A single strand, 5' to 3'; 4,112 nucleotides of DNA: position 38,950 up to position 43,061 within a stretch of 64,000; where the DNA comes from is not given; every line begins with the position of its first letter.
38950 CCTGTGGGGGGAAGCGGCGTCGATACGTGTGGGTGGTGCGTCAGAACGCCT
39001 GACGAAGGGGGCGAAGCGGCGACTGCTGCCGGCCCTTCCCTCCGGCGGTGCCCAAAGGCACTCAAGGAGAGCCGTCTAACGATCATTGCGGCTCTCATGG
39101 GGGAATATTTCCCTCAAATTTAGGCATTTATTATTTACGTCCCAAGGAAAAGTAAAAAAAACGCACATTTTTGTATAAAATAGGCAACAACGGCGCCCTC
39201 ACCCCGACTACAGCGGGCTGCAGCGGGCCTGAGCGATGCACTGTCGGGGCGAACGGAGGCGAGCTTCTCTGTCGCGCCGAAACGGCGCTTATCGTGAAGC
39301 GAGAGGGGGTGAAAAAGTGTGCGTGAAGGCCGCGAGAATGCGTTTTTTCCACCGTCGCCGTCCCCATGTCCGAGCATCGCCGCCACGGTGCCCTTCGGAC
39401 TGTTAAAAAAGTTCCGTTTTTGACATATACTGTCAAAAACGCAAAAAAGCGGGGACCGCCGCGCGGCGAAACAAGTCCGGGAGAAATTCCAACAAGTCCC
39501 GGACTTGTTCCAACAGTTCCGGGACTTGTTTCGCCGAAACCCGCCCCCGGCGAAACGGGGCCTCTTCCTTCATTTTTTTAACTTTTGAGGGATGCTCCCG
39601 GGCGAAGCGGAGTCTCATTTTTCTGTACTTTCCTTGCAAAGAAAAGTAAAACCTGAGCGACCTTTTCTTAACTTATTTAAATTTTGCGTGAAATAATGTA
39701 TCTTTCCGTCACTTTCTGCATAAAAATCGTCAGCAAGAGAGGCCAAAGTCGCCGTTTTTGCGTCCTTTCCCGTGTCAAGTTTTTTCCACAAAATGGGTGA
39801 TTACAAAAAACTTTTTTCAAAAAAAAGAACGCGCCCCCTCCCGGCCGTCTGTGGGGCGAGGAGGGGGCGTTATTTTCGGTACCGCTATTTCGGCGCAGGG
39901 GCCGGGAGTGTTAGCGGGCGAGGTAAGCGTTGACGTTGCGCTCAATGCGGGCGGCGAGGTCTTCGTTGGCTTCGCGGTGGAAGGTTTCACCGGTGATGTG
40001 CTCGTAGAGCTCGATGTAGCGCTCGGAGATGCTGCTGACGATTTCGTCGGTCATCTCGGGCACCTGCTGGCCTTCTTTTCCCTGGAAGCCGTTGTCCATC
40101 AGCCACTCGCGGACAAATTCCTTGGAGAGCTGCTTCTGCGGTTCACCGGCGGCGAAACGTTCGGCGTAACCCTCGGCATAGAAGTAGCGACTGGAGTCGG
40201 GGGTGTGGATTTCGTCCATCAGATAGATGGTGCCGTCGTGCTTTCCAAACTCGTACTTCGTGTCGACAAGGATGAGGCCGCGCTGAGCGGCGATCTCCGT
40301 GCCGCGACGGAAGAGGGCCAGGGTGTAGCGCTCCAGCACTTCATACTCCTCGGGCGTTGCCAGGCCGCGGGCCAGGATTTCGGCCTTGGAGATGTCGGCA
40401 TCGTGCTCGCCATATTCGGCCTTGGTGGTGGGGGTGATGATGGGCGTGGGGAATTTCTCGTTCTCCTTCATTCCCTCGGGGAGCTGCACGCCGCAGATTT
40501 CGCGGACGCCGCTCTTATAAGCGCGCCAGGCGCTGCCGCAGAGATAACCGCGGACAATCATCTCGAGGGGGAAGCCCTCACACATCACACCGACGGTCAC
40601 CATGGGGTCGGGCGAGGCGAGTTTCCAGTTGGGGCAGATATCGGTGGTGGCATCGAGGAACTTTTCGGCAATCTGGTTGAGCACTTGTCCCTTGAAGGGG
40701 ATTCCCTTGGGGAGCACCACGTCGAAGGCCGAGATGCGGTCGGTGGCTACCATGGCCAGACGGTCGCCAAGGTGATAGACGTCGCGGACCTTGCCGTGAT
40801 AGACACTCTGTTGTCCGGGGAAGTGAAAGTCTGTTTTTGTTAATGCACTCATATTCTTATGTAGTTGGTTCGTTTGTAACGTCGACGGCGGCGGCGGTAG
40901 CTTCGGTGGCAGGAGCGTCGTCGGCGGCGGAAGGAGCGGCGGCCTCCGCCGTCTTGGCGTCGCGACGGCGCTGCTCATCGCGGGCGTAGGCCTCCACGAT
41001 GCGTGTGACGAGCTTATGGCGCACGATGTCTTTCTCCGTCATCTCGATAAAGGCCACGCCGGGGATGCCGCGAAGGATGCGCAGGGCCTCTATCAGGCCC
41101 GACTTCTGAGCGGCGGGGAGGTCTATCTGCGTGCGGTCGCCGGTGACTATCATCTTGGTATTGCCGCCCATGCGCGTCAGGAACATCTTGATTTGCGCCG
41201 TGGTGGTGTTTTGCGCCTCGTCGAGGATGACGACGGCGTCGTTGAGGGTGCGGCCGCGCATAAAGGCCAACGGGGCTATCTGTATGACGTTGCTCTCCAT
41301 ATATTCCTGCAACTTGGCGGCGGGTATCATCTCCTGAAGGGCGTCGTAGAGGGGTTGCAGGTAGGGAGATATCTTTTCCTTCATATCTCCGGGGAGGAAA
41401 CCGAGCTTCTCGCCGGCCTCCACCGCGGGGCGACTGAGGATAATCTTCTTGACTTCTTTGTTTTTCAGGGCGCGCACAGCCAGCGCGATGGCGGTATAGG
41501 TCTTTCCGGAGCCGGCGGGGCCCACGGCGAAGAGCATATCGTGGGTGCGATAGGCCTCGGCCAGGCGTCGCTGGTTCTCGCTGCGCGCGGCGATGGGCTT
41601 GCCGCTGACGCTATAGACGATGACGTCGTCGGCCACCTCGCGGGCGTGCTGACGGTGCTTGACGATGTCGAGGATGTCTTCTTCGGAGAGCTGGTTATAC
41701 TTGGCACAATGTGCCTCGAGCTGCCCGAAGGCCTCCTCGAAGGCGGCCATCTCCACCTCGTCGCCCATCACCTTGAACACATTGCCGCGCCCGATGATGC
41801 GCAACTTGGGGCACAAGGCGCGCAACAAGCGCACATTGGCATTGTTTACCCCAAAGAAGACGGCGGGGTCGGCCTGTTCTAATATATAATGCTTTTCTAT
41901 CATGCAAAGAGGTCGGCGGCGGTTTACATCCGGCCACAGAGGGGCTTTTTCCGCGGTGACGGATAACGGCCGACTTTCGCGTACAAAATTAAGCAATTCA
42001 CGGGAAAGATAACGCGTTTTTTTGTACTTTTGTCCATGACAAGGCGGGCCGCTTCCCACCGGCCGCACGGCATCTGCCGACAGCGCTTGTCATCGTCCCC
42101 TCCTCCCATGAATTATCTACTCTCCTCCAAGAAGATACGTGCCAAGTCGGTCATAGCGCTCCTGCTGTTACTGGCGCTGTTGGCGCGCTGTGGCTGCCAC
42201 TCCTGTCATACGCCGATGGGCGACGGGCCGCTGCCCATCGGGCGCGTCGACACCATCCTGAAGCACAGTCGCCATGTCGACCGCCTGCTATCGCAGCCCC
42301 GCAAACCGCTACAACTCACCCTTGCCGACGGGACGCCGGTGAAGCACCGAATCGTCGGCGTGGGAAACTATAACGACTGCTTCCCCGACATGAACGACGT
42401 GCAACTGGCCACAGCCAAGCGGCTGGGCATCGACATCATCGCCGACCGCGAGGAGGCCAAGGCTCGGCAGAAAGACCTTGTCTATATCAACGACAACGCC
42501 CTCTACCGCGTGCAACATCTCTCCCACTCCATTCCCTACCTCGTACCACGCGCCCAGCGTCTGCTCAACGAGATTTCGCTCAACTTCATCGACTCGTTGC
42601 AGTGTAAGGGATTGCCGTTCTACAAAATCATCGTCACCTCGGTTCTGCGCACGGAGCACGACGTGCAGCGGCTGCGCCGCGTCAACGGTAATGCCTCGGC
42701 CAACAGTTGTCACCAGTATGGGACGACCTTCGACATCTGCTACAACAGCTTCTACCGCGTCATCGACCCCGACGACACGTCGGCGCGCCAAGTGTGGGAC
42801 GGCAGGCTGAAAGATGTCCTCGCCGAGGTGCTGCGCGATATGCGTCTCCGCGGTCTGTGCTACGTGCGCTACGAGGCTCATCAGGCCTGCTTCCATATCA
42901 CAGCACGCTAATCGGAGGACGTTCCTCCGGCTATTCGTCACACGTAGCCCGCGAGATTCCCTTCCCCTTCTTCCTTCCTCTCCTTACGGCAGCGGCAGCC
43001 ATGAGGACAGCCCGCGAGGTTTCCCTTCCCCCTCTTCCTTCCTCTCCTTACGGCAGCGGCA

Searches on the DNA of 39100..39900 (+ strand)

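Call 63: search_dna_similar(query=window:39288-39830:+, collection=plasmids, mode=distant, max_evalue=0.01)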
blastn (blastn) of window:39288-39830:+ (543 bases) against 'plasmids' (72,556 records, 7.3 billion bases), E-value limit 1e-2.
No match.

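Call 64: search_dna_similar(query=window:39288-39830:+, collection=phages, mode=distant, max_evalue=0.01)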
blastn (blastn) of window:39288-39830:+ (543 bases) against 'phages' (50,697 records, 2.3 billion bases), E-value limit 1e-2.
No match.
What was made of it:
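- Tried and rejected: BLASTN of B2 against the plasmid and phage collections found no match (calls 63, 64).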

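Call 65: search_rna_families(source=window, start=39100, end=39900, threshold=evalue, max_evalue=10)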
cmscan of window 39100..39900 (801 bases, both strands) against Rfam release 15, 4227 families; matches with E-value up to 10: 7.
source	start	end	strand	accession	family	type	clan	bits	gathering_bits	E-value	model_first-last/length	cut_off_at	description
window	39783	39878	-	RF00020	U5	Gene; snRNA; splicing;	-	23.7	40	0.39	1-117/117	no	U5 spliceosomal RNA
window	39469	39563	-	RF02784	SorX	Gene; sRNA;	-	21.3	46.6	0.015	1-73/73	no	Singlet oxygen resistance RNA X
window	39492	39567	+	RF02833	Scr3202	Gene; sRNA;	-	21.1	52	1.7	1-95/95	no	Streptomyces RNA 3202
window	39820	39877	-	RF02371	PyrG_leader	Cis-reg; leader;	-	19.7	65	6.9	31-78/78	no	PyrG leader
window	39193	39259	-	RF00793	mir-497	Gene; miRNA;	-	17.2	62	1.9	1-85/85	no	mir-497 microRNA precursor family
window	39780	39874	+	RF02580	tsr31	Gene; sRNA;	-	16.8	50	8.6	1-70/70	no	S. aureus tsr31 small RNA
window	39468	39507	-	RF00010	RNaseP_bact_a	Gene; ribozyme;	CL00002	8.8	100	2.4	1-367/367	no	Bacterial RNase P class A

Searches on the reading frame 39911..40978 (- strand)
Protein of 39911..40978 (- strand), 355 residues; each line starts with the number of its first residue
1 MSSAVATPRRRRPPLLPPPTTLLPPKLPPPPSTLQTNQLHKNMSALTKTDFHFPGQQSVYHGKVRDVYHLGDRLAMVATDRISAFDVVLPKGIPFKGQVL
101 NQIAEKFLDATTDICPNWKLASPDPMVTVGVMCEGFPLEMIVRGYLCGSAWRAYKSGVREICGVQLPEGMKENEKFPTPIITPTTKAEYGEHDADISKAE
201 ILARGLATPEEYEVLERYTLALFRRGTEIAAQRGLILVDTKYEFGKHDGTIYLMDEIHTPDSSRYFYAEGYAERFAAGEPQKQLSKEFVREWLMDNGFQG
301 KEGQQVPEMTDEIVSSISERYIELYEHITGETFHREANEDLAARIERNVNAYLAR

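Call 9: search_protein_families(library=pfam, proteins=[window:39911-40978:-])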
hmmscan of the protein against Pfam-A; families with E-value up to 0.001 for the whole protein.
window:39911-40978:- (355 aa): 1 family
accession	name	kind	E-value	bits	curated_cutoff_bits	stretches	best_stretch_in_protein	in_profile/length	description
PF01259.24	SAICAR_synt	-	3.8e-69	233.5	20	1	59-299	2-225/233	SAICAR synthetase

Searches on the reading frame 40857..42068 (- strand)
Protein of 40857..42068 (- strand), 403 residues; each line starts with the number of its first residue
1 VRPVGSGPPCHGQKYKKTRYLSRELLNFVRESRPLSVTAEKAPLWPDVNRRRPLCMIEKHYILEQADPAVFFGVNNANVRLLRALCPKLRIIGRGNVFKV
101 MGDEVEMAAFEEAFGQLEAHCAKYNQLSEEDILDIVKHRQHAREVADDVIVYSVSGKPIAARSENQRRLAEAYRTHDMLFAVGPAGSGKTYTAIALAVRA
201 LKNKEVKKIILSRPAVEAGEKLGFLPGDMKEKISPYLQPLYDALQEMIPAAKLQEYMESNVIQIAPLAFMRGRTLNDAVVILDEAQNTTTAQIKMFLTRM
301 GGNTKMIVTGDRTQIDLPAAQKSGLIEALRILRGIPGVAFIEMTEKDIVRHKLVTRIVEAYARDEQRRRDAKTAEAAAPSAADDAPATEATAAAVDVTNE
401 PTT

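Call 69: search_protein_families(library=pfam, proteins=[window:40857-42068:-])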
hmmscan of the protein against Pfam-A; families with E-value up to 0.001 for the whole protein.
window:40857-42068:- (403 aa): 6 families
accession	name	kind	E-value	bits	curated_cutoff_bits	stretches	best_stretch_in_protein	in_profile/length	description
PF02562.22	PhoH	-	1.2e-90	302.9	27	1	159-361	2-204/205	PhoH-like protein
PF13604.12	AAA_30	-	1.2e-09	38.7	27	1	163-329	3-140/191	AAA domain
PF13245.12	AAA_19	-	3.4e-07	30.9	25.1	1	167-315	2-129/134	AAA domain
PF00580.27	UvrD-helicase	-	3.5e-05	24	23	0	279-314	215-250/271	UvrD/REP helicase N-terminal domain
PF13401.12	AAA_22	-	0.00032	21.4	27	0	175-300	4-108/130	AAA domain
PF00270.35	DEAD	-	0.00088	19.5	26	0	165-217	3-56/167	DEAD/DEAH box helicase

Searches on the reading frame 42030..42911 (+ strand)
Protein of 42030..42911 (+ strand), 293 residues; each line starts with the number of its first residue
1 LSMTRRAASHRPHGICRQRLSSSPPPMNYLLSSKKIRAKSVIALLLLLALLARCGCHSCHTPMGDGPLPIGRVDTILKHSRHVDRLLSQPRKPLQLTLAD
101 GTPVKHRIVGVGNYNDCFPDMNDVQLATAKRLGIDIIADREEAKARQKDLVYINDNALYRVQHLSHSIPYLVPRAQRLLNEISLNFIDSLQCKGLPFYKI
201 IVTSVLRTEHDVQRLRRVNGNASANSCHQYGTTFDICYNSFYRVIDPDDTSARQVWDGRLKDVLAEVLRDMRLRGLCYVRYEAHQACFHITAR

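Call 41: search_protein_families(library=pfam, proteins=[window:42030-42911:+])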
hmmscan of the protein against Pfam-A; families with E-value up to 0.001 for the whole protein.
window:42030-42911:+ (293 aa): 1 family
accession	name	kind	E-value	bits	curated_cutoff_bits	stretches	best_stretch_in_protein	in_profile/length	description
PF18979.5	DUF5715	-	3e-71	239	26.8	1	120-293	1-171/171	Family of unknown function (DUF5715)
